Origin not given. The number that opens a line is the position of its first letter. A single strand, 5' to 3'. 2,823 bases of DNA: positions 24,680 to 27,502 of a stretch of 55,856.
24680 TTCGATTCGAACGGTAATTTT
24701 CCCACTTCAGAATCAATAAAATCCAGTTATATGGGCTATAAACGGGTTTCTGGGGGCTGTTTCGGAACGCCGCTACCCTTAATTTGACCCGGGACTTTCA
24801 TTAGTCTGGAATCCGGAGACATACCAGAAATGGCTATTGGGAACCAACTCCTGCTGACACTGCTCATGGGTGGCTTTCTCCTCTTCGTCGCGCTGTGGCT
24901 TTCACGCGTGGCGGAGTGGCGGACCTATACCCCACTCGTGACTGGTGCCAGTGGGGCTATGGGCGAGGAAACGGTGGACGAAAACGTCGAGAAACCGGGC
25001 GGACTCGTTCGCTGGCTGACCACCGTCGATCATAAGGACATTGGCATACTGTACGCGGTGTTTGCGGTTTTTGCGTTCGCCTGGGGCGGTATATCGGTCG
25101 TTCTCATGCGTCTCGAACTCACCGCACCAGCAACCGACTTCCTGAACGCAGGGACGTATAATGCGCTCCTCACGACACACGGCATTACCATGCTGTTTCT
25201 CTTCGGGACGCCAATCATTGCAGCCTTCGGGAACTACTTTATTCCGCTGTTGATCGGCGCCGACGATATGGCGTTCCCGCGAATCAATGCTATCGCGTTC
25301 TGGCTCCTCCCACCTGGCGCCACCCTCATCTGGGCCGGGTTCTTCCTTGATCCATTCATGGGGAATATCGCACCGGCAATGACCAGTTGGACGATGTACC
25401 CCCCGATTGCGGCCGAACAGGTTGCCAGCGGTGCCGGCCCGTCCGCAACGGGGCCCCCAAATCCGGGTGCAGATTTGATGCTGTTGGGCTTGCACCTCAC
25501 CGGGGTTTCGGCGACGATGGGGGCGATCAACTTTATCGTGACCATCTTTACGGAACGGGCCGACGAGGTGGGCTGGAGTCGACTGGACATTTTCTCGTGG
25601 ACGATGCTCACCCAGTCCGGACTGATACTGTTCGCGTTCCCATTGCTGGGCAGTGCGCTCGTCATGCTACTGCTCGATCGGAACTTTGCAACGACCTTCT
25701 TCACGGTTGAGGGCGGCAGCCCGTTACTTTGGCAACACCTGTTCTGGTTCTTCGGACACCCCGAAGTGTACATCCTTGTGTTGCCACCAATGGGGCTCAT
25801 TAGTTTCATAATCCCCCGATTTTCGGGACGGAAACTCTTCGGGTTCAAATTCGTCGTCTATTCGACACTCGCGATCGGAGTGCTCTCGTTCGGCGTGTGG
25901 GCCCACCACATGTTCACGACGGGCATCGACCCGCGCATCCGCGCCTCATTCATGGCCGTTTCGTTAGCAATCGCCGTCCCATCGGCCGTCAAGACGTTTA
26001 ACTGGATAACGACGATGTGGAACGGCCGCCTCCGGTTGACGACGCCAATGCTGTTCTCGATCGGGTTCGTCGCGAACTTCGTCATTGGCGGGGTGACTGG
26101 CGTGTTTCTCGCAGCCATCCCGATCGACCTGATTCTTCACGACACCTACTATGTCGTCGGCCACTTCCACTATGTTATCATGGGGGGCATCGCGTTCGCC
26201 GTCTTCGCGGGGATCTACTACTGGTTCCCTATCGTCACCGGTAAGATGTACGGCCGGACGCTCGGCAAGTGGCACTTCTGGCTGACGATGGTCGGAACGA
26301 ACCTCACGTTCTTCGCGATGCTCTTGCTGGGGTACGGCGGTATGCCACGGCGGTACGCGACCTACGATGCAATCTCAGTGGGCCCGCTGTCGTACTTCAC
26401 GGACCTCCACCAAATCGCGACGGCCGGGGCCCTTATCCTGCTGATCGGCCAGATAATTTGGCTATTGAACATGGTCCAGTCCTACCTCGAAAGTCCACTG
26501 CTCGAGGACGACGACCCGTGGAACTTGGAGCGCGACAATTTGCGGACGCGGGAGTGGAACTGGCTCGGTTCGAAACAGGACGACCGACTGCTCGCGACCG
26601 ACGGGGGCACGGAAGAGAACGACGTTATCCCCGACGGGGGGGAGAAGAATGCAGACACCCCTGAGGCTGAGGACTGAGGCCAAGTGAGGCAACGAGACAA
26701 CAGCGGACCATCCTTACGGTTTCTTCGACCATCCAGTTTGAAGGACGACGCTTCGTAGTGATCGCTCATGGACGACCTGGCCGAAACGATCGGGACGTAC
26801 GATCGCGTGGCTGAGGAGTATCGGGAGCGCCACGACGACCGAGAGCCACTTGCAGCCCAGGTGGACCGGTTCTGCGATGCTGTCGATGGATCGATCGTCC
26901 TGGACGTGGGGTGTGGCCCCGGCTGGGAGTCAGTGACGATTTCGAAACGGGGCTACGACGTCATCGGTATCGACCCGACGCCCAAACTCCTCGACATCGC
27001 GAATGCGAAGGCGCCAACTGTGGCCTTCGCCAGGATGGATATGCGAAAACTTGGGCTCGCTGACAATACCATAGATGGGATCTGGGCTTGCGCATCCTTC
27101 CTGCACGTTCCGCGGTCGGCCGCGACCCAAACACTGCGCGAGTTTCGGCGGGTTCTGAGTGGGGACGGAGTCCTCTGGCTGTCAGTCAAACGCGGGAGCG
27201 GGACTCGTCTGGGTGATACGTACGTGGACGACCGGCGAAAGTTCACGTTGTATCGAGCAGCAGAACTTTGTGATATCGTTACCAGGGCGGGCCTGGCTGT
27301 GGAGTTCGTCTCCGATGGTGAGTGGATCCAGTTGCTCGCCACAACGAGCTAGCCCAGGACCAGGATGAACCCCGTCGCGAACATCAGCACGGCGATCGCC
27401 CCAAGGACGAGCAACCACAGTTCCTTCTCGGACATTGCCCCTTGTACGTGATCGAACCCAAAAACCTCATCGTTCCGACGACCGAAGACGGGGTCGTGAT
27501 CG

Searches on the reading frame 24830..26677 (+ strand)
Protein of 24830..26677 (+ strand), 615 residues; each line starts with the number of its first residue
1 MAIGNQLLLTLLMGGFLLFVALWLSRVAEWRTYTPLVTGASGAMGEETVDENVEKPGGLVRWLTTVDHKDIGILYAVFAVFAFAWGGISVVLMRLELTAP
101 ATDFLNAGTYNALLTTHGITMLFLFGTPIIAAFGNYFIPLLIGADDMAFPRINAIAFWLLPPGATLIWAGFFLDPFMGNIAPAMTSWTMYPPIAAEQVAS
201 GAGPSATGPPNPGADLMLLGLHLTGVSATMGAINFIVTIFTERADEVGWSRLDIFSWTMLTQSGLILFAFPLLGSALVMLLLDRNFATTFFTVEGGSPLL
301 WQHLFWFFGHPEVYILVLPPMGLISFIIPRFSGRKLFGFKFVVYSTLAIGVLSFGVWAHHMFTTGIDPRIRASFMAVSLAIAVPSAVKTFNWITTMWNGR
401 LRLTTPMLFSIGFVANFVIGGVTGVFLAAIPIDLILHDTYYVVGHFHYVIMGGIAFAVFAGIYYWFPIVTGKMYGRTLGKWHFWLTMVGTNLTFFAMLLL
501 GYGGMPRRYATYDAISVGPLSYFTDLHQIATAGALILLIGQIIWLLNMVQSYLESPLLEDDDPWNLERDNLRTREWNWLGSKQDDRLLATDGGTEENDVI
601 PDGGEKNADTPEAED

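Call 74: search_protein_families(library=pfam, proteins=[window:24830-26677:+], max_evalue=0.00001)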
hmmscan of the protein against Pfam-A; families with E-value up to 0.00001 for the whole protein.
window:24830-26677:+ (615 aa): 1 family
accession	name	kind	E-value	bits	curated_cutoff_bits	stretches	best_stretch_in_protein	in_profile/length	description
PF00115.25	COX1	-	1.5e-152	508.9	34.8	1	70-536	1-436/436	Cytochrome C and Quinol oxidase polypeptide I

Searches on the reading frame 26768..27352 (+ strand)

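Call 75: search_protein_families(library=pfam, proteins=[window:26768-27352:+], max_evalue=0.0001)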
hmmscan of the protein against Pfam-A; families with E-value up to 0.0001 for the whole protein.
window:26768-27352:+ (194 aa): 5 families
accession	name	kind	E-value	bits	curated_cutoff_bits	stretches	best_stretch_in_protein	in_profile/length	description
PF13649.12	Methyltransf_25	-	2.3e-19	70.3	27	1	44-134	1-97/97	Methyltransferase domain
PF08241.18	Methyltransf_11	-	1.6e-18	67.5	21.2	1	45-137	1-94/95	Methyltransferase domain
PF13489.12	Methyltransf_23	-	7e-13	49.1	27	1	22-178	3-161/164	Methyltransferase domain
PF08242.18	Methyltransf_12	-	1.3e-08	35.9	30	1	45-136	1-98/98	Methyltransferase domain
PF13847.12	Methyltransf_31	-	5.8e-08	33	27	1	40-138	3-109/145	Methyltransferase domain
